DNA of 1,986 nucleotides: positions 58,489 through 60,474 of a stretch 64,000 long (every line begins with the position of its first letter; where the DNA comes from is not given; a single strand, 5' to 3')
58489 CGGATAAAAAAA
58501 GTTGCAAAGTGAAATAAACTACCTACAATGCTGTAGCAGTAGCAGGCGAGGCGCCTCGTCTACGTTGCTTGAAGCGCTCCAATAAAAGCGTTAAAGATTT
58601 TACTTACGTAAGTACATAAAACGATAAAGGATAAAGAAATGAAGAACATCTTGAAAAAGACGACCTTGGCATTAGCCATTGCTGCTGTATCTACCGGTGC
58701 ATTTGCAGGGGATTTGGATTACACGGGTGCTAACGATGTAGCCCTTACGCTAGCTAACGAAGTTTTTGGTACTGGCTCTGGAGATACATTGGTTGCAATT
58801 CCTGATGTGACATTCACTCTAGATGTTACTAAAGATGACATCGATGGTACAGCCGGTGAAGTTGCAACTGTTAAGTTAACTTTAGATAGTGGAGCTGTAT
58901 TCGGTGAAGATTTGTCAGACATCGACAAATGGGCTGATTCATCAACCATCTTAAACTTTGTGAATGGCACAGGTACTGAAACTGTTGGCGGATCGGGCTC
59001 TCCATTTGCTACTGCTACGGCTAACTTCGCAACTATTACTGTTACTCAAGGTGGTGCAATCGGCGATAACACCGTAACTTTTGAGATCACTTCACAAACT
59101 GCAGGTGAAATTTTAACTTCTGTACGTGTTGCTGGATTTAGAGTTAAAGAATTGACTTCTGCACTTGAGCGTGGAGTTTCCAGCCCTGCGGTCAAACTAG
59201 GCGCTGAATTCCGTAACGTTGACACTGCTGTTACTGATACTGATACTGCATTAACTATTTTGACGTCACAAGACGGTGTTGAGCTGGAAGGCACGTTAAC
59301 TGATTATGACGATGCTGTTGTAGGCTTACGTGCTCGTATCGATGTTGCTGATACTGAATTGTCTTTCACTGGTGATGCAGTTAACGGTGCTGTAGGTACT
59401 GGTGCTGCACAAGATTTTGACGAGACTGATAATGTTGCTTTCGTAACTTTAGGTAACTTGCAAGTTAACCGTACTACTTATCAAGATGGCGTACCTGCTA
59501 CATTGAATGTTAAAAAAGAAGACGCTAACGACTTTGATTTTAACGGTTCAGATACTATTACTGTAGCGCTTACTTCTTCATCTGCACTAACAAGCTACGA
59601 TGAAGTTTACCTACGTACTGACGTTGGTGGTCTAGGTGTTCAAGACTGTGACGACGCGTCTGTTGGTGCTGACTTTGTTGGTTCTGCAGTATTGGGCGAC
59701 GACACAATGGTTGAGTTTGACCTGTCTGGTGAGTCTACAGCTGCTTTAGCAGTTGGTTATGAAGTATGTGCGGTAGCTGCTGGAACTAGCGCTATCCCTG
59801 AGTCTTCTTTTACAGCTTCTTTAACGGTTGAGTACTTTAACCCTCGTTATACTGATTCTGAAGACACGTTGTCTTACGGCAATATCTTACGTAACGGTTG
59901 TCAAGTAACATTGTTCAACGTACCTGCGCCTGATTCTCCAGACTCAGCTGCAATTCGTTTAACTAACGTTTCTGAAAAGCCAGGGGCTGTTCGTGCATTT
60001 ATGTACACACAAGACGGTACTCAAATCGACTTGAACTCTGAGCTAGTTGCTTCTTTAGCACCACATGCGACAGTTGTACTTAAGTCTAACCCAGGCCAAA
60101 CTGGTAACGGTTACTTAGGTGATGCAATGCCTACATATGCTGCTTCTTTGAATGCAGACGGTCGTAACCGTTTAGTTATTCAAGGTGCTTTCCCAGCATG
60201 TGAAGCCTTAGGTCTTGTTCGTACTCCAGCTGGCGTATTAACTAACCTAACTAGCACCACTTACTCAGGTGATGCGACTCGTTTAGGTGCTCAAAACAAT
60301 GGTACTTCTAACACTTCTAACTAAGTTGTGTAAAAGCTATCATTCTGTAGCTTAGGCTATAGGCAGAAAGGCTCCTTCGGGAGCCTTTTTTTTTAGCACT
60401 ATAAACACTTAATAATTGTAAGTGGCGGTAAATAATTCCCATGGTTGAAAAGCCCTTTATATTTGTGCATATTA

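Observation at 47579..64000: Xps-order T2SS operon, a highly expressed secreted protein and DsbA/sulfotransferase/acyltransferase genes next to waaL: candidate cargo-dedicated surface-layer export and anchoring module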

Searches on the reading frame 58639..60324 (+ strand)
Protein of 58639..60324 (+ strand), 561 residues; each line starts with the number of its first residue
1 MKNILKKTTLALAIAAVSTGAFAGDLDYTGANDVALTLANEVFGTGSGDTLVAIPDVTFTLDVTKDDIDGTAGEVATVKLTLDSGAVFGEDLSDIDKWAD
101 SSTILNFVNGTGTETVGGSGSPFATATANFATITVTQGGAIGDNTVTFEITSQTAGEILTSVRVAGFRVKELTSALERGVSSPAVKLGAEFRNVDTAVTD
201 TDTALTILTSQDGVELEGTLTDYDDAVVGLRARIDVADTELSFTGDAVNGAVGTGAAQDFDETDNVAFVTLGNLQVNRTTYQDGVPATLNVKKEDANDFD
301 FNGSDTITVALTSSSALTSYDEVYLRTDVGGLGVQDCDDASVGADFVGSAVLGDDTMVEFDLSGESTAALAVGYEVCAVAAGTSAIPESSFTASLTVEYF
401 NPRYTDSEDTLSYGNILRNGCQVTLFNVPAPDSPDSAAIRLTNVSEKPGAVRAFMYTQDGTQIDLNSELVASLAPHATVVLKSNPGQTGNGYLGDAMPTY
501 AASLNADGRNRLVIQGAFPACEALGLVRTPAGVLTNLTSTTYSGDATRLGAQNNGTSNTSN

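Call 5: search_protein_families(library=pfam, proteins=[window:58639-60324:+], max_evalue=0.01)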
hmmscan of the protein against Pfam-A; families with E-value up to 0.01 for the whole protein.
window:58639-60324:+ (561 aa): 0 families

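Call 7: search_protein_families(library=ncbifam, proteins=[window:58639-60324:+], max_evalue=0.01)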
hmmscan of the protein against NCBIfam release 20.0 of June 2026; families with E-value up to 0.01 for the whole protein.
window:58639-60324:+ (561 aa): 0 families

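Call 10: find_homologous_proteins(query=window:58639-60324:+, max_evalue=0.001)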
Query window:58639-60324:+ (561 aa): 98 proteins with E <= 0.001 among 8000 candidates.
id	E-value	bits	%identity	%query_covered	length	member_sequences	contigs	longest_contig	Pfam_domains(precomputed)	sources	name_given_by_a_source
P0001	0.0e+0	1185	100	100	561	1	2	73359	-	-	-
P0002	5.3e-226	769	71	100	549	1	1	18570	-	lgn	-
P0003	8.8e-225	765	68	100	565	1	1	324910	-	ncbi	-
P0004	8.1e-219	746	68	100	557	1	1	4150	-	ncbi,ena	-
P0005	3.6e-215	734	67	100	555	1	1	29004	-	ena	-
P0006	5.0e-211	720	67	100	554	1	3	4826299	-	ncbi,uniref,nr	ncbi:hypothetical protein [Alkalimarinus coralli]|uniref:hypothetical protein n=1 Tax=Alkalimarinus 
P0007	6.3e-204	697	66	100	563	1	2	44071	-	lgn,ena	-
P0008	1.8e-202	692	63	100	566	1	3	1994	-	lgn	-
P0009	2.5e-201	688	64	100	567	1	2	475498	-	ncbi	ncbi:MAG: hypothetical protein K6L73_04285 [Cellvibrionaceae bacterium]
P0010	2.0e-200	685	64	100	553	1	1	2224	-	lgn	-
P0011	6.9e-197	673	61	100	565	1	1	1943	-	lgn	-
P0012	4.0e-191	654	62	100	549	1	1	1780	-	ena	-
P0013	1.9e-182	626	60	100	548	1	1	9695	-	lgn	-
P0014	9.7e-182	623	60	100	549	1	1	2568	-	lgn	-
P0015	9.5e-180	617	61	100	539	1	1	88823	-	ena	-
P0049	1.3e-151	524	52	100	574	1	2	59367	-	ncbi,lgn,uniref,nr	ncbi:hypothetical protein [Stutzerimonas stutzeri]|uniref:hypothetical protein n=1 Tax=Stutzerimonas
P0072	4.2e-129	450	51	100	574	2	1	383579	-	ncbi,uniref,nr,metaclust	ncbi:hypothetical protein [Cellvibrio mixtus]|uniref:hypothetical protein n=1 Tax=Cellvibrio mixtus 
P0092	1.5e-60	224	35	93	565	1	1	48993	-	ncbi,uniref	ncbi:hypothetical protein [Alteromonas gracilis]|uniref:hypothetical protein n=1 Tax=Alteromonas gra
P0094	2.9e-51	193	37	97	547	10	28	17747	-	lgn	-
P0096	6.1e-28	116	30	95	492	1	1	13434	PF19526.6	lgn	-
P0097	1.2e-26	112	32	85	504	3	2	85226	-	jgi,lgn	jgi:hypothetical protein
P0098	2.6e-9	55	28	96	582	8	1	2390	-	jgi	-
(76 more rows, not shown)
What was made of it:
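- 58639..60324 (+): Cargo: a 561-aa Sec-signal, acidic, all-beta protein. Probable S-layer or matrix protein; remote Slr4 relative. 98 homologues, all labelled hypothetical (call 10).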

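Call 12: search_protein_families(library=pfam, proteins=[P0096, P0097, P0098, P0092, P0094, P0001], max_evalue=1)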
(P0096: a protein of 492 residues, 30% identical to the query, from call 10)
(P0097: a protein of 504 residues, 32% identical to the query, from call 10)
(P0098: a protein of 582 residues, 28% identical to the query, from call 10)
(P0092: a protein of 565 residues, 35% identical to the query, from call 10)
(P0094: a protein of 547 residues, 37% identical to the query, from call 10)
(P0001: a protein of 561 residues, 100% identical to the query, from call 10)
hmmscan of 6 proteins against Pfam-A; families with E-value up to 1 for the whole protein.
P0096 (492 aa): 1 family
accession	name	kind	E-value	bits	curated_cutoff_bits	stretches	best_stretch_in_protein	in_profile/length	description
PF19526.4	Slr4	-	4.4e-06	26.6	25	1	73-448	3-337/370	S-layer protein Slr4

P0097 (504 aa): 1 family
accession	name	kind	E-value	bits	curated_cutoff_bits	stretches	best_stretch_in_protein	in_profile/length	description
PF24551.1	SH3_Rv0428c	-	0.089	13.3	27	1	467-497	24-53/55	Probable histone acetyltransferase Rv0428c SH3 domain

P0098 (582 aa): 0 families

P0092 (565 aa): 0 families

P0094 (547 aa): 2 families
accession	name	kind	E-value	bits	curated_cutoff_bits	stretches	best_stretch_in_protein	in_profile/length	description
PF04809.18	HupH_C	-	0.14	12.4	23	1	355-382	52-79/118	HupH hydrogenase expression protein, C-terminal conserved region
PF16459.11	Phage_TAC_13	-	0.23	12.3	28.8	1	402-462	28-88/98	Phage tail assembly chaperone, TAC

P0001 (561 aa): 1 family
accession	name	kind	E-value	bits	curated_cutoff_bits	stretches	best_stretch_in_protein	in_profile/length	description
PF17549.7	Phage_Gp17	-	0.032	14.7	25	1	297-346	35-84/140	Gene Product 17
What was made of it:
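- Closest known: Slr4 of Pseudoalteromonas tunicata D2. Different: The window protein does not match PF19526 (calls 5, 12).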

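Call 15: find_homologous_proteins(query=P0096, max_evalue=0.001)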
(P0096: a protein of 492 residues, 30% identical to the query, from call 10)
Query P0096 (492 aa): 81 proteins with E <= 0.001 among 8000 candidates.
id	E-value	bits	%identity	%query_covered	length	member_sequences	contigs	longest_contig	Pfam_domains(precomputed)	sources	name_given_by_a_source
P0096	0.0e+0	1049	100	100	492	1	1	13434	PF19526.6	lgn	-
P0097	3.9e-144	499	55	99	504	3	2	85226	-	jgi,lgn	jgi:hypothetical protein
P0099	4.1e-73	265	39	100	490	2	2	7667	-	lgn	-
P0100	1.6e-71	260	42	91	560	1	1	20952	-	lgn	-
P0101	6.2e-69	251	43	92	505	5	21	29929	-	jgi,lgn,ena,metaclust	metaclust:\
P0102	7.0e-66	241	41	92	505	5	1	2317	-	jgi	jgi:hypothetical protein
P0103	6.1e-62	228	41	92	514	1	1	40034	-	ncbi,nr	ncbi:MAG: hypothetical protein Q8K01_14030 [Sulfurimicrobium sp.]|nr:hypothetical protein [Sulfurimi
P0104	6.8e-60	222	42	84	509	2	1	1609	-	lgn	-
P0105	2.4e-59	220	38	92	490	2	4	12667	-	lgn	-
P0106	1.0e-56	211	38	91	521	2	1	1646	-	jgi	-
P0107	9.1e-55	205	38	91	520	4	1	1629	-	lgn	-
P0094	1.9e-32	131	35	87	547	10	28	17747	-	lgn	-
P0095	4.5e-31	127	36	85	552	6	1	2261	-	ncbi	-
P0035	3.3e-30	124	32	98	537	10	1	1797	-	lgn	-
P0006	4.9e-30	123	31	77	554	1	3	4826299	-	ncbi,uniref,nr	ncbi:hypothetical protein [Alkalimarinus coralli]|uniref:hypothetical protein n=1 Tax=Alkalimarinus 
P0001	7.4e-28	116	30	98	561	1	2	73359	-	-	-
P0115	1.1e-24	106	33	82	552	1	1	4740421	-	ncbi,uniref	ncbi:hypothetical protein PN836_012755 [Ningiella sp. W23]|uniref:hypothetical protein n=1 Tax=Ningi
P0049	5.4e-18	83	28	75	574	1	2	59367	-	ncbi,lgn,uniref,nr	ncbi:hypothetical protein [Stutzerimonas stutzeri]|uniref:hypothetical protein n=1 Tax=Stutzerimonas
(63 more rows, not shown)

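Call 19: search_protein_families(library=pfam, alignment_id=A2, max_evalue=1)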
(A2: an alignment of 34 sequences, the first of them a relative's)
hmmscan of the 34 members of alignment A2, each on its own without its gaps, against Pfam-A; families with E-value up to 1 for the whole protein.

A. member 1, P0001 (561 aa): 1 family
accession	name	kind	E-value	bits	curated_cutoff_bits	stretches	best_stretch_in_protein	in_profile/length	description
PF17549.7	Phage_Gp17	-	0.032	14.7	25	1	297-346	35-84/140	Gene Product 17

B. families by the number of members that match (of 34 scanned): 14 families
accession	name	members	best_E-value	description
PF19526.4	Slr4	3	7.5e-07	S-layer protein Slr4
PF04809.18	HupH_C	2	0.14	HupH hydrogenase expression protein, C-terminal conserved region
PF21062.2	Reovirus_L2_4th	1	0.023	Reovirus core-spike protein lambda-2 (L2), ferredoxin-like domain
PF21034.3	BCAS3_WD40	1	0.029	BCAS3, WD40 repeat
PF23951.1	DUF7282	1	0.03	Domain of unknown function (DUF7282)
PF17549.7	Phage_Gp17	1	0.032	Gene Product 17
PF22508.2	InlJ_IG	1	0.048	Internalin J, Immunoglobulin-like domain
PF00932.25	LTD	1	0.08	Lamin Tail Domain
PF24551.1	SH3_Rv0428c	1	0.089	Probable histone acetyltransferase Rv0428c SH3 domain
PF25300.1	Fn3_Dep-1_3rd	1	0.11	Dep-1 third Fn3-like domain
PF12230.13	PRP21_like_P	1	0.23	Pre-mRNA splicing factor PRP21 like protein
PF16459.11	Phage_TAC_13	1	0.23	Phage tail assembly chaperone, TAC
PF16405.10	DUF5013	1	0.27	Domain of unknown function (DUF5013)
PF10049.14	DUF2283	1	0.29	Protein of unknown function (DUF2283)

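Call 27: search_protein_representatives(alignment_id=A2)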
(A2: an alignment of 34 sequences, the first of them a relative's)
Query: 34 sequences, 538 profile positions. Proteins with E-value up to 0.001 (for the whole library): 1142; up to 1e-10: 407; up to 1e-30: 60. The best 150 are listed.
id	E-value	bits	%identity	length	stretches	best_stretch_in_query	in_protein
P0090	2.3e-182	623.8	-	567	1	4-538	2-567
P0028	1.2e-181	621.4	-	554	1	2-537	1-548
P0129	5.8e-172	589.5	-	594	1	2-537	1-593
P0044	2.6e-160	551.1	-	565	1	2-537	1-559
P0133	1.2e-156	538.9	-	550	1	2-537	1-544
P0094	3.0e-154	531.1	-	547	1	2-534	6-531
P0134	1.2e-153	529.1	-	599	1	4-538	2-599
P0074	4.7e-148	510.6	-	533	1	2-518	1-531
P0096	2.5e-143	495.0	-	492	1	1-527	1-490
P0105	1.3e-140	486.1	-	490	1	1-526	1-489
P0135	4.4e-140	484.3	-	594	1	2-538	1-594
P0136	6.7e-138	477.1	-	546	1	2-530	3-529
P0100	1.9e-136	472.3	-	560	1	1-530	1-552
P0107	1.4e-135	469.4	-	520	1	1-526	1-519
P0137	5.8e-135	467.4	-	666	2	181-537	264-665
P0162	1.3e-49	185.7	-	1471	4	408-522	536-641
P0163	1.4e-48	182.3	-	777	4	407-523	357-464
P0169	5.6e-40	153.9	-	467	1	1-520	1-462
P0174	8.7e-34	133.5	-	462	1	13-515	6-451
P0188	1.3e-29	119.7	-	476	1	1-521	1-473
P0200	9.4e-27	110.3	-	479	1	6-515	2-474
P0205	3.5e-26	108.4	-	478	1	2-518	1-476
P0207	2.7e-25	105.5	-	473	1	1-526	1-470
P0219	1.1e-23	100.1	-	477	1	13-521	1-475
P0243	1.4e-20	89.9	-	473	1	6-524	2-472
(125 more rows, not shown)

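Call 28: search_protein_families(library=pfam, proteins=[P0169, P0174, P0188, P0200, P0205, P0207, P0219, P0243, P0162, P0163], max_evalue=0.01)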
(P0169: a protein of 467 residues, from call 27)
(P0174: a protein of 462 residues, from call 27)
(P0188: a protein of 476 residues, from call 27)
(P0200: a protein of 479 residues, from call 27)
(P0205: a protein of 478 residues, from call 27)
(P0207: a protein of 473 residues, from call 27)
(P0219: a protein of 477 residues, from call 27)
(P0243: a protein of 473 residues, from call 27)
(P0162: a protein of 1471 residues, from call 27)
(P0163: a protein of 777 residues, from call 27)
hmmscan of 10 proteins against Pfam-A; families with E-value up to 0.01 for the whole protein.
P0169 (467 aa): 1 family
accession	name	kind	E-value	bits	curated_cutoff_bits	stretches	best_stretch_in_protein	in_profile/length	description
PF19526.4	Slr4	-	0.00088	19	25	1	48-446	8-356/370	S-layer protein Slr4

P0174 (462 aa): 0 families

P0188 (476 aa): 0 families

P0200 (479 aa): 1 family
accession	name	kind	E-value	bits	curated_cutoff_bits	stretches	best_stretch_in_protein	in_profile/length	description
PF19526.4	Slr4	-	4.6e-08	33.1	25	1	70-425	5-330/370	S-layer protein Slr4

P0205 (478 aa): 1 family
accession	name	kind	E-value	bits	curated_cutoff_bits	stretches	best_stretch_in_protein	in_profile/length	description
PF19526.4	Slr4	-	9.9e-05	22.1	25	1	79-464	40-357/370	S-layer protein Slr4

P0207 (473 aa): 0 families

P0219 (477 aa): 1 family
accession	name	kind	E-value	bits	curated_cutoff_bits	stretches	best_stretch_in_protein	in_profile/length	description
PF14526.11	Cass2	-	0.0011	19.7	27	0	274-338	49-118/150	Integron-associated effector binding protein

P0243 (473 aa): 1 family
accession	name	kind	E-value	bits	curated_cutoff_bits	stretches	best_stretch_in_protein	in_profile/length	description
PF19526.4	Slr4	-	1.2e-05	25.1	25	1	68-454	2-358/370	S-layer protein Slr4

P0162 (1471 aa): 3 families
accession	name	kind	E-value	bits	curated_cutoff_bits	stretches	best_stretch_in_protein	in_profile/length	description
PF00082.27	Peptidase_S8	-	2.6e-55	188.2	21.8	1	948-1235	2-288/288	Subtilase family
PF00932.25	LTD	-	0.00013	22.7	34.3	0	327-381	19-72/109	Lamin Tail Domain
PF23643.1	TRAPPC13_C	-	0.0062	17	27.9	0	441-467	13-39/95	Trafficking protein particle complex subunit 13, C-terminal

P0163 (777 aa): 2 families
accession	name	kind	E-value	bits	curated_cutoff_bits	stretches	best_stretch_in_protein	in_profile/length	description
PF09603.15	Fib_succ_major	-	7e-10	39.9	33.9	1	612-777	44-187/187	Fibrobacter succinogenes major domain (Fib_succ_major)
PF18986.5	DUF5719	-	3.6e-05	23.5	26.2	0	142-185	58-102/319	Family of unknown function (DUF5719)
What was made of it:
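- Intermediates reach the Pfam Slr4 cutoff (calls 12, 28). The C-terminal domain recurs in four tandem copies in large subtilase-containing proteins (calls 27, 28).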

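Call 29: predict_structure(alignment_id=A1)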
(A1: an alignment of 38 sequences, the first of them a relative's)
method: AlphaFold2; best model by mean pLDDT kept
length: 561 residues; sequences in the alignment: 38
mean_pLDDT: 83.5   pTM: 0.77
mean pLDDT of the five models: 83.5, 82.7, 80.5, 80.0, 79.6
residues with pLDDT >= 90: 247; 70-90: 222; 50-70: 59; < 50: 33
segments of 3 or more residues with pLDDT < 50: 1-27, 559-561
pLDDT, mean of each block of 10 residues (from residue 1): 40 34 42 80 91 89 73 88 95 87 84 77 60 92 95 82 91 94 93 84 89 93 78 88 82 83 89 93 74 89 94 95 86 73 93 96 92 94 91 97 93 90 88 89 87 89 89 90 81 90 78 87 89 81 64 56 30
secondary structure, 60 per line:
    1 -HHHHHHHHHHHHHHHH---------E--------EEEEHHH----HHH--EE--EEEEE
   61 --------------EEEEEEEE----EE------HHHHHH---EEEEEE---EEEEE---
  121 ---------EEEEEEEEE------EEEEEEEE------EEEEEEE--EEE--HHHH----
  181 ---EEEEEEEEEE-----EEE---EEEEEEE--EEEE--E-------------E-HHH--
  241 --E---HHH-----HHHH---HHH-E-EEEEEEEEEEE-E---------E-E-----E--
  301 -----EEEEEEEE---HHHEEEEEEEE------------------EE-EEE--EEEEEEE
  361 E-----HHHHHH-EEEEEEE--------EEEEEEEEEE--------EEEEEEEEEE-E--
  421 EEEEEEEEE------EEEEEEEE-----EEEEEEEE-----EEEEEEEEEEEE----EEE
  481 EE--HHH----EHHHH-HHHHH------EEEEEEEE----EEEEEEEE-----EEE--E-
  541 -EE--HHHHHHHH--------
elements in order: H2-17 E36-39 E56-60 E75-82 H95-100 E104-109 E113-117 E130-138 E145-152 E159-165 E168-170 H173-176 E184-193 E199-201 E205-211 E214-217 H255-258 E268-278 E306-313 E320-327 E349-351 E354-361 H367-372 E374-380 E389-398 E407-416 E421-429 E436-443 E449-456 E462-473 E478-482 H493-496 H498-502 E509-516 E521-528 E534-536 H546-553

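Call 31: search_solved_structures(query=A2, max_evalue=1)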
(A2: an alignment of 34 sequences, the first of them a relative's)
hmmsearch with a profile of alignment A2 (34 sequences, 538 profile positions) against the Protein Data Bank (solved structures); distinct sequences matched with E-value up to 1: 0.
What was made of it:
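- On Aeromonas VapA/AhsA-Sps system: The cargo profile finds nothing in the PDB (call 31).
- No catalytic family appears in Pfam, NCBIfam or the PDB profile search (calls 5, 7, 31).
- Tried and rejected: A PDB sequence-profile search with the cargo family found nothing (call 31).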

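Call 32: fold_search(model_id=the predicted structure, library=pdb)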
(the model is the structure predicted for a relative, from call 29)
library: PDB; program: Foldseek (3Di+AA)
matches with E <= 10: 1301; with E <= 0.001: 30
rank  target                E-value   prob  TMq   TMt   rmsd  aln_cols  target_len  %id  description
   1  3f85                  2.2e-07  1.00  0.20  0.23  17.1       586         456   10  Structure of fusion complex of homo trimeric major pilin subunits CfaB of CFA/I fimbirae from ETEC E. coli (released 2009-08-11)
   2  8vdk                  1.5e-05  0.89  0.14  0.17  32.2       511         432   10  Crystal Structure of LPXTG-motif Cell Wall Anchor Domain Protein MSCRAMM_SdrD from Staphylococcus aureus (released 2024-08-07)
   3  5y9h_C                3.7e-05  0.90  0.17  0.21  18.2       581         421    9  Crystal structure of SafDAA-dsc complex (released 2017-11-15)
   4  4jdz_A                4.3e-05  0.80  0.15  0.19  31.6       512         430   11  Structures of SdrD from Staphylococcus aureus reveal the molecular mechanism of how the cell surface receptors recogni (released 2013-06-19)
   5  1r19_C                4.6e-05  0.98  0.15  0.24  20.4       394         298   10  Crystal Structure Analysis of S.epidermidis adhesin SdrG binding to Fibrinogen (Apo structure) (released 2003-10-28)
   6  8wg6                  5.4e-05  0.97  0.22  0.27  17.3       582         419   10  Crystal structure of major pilin PilB from Streptococcus sanguinis - SeMet derivative (released 2025-03-26)
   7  3k71_C                8.3e-05  0.85  0.18  0.12  21.6       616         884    9  Structure of integrin alphaX beta2 ectodomain (released 2010-01-12)
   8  3k71_A                8.8e-05  0.85  0.18  0.12  21.7       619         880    9  Structure of integrin alphaX beta2 ectodomain (released 2010-01-12)
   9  3k71_E                9.8e-05  0.84  0.18  0.12  21.6       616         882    9  Structure of integrin alphaX beta2 ectodomain (released 2010-01-12)
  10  3rkp_B                1.0e-04  0.95  0.19  0.26  15.5       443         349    8  Crystal structure of BcpA*(D312A), the major pilin subunit of Bacillus cereus (released 2012-05-30)
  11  3k6s_A                1.2e-04  0.80  0.17  0.10  21.4       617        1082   10  Structure of integrin alphaXbeta2 ectodomain (released 2010-01-12)
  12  5dza                  1.4e-04  0.85  0.16  0.24  16.7       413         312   11  Streptococcus agalactiae AgI/II polypeptide BspA C terminal domain (WT) (released 2016-06-22)
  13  2y7o                  1.4e-04  0.95  0.15  0.24  21.4       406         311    9  Structure of N-terminal domain of Candida albicans als9-2 - G299W mutant (released 2011-10-05)
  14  8wgg                  1.4e-04  0.94  0.22  0.27  17.8       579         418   11  Crystal structure of basal pilin PilB from Streptococcus sanguinis (released 2025-03-26)
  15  5fx8_U                1.7e-04  0.96  0.15  0.24  20.2       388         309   11  Complete structure of manganese lipoxygenase of Gaeumannomyces graminis and partial structure of zonadhesin of Komagat (released 2016-06-22)
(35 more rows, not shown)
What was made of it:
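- Foldseek hits are generic Ig-like pilins and adhesins with TM about 0.2 (call 32), which would fit an adhesin equally well. Its PDB neighbours are pilins, MSCRAMM adhesins and RbmA (ranks 29, 32, 50) (call 32).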

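Call 38: find_encoding_contigs(protein=P0001, flank=10000, max_places=4)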
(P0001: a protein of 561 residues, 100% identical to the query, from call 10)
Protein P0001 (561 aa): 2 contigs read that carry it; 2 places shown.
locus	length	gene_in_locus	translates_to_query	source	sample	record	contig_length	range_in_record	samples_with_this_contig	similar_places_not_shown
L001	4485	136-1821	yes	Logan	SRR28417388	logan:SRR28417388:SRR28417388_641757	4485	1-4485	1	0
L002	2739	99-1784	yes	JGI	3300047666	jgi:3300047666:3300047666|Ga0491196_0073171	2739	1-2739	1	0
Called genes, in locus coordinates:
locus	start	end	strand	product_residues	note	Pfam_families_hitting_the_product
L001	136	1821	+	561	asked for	-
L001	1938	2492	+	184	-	PF03567:Sulfotransfer_2 (weak)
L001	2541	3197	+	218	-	PF01323:DSBA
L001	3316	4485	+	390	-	?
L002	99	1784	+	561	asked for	-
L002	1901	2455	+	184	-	PF03567:Sulfotransfer_2 (weak)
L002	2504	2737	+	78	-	?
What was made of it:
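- Tried and rejected: Presence of a second gsp cluster or of pilD in the same genome could not be checked, because the source is a metagenomic contig (call 38).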

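Call 39: find_encoding_contigs(protein=P0006, flank=10000, max_places=2)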
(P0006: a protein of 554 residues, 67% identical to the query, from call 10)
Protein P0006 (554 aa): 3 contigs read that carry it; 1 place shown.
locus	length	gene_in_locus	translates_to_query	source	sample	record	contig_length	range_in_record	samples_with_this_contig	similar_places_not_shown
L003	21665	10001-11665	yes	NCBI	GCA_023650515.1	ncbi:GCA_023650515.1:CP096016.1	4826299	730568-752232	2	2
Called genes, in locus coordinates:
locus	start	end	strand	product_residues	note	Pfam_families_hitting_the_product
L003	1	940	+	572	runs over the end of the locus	PF00437:T2SSE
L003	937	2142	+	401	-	PF28597:T2SSF_N, PF00482:T2SSF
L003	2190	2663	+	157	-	PF07963:N_methyl, PF08334:T2SSG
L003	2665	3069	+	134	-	-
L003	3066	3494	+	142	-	PF07963:N_methyl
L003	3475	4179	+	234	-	PF07963:N_methyl (weak)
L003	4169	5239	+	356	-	PF21687:T2SSK_1st (weak)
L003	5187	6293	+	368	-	-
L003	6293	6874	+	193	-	-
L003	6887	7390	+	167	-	-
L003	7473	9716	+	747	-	PF03958:Secretin_N, PF00263:Secretin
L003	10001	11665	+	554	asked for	-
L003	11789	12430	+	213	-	PF01323:DSBA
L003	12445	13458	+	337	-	PF13692:Glyco_trans_1_4 (weak)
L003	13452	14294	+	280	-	-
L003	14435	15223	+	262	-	PF01061:ABC2_membrane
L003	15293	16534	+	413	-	PF00005:ABC_tran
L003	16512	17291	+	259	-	PF00685:Sulfotransfer_1, PF13469:Sulfotransfer_3 (weak)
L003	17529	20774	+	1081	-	PF13469:Sulfotransfer_3 (faint), PF00535:Glycos_transf_2, PF10111:Glyco_tranf_2_2, PF13641:Glyco_tranf_2_3 (weak)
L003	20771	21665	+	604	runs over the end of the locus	-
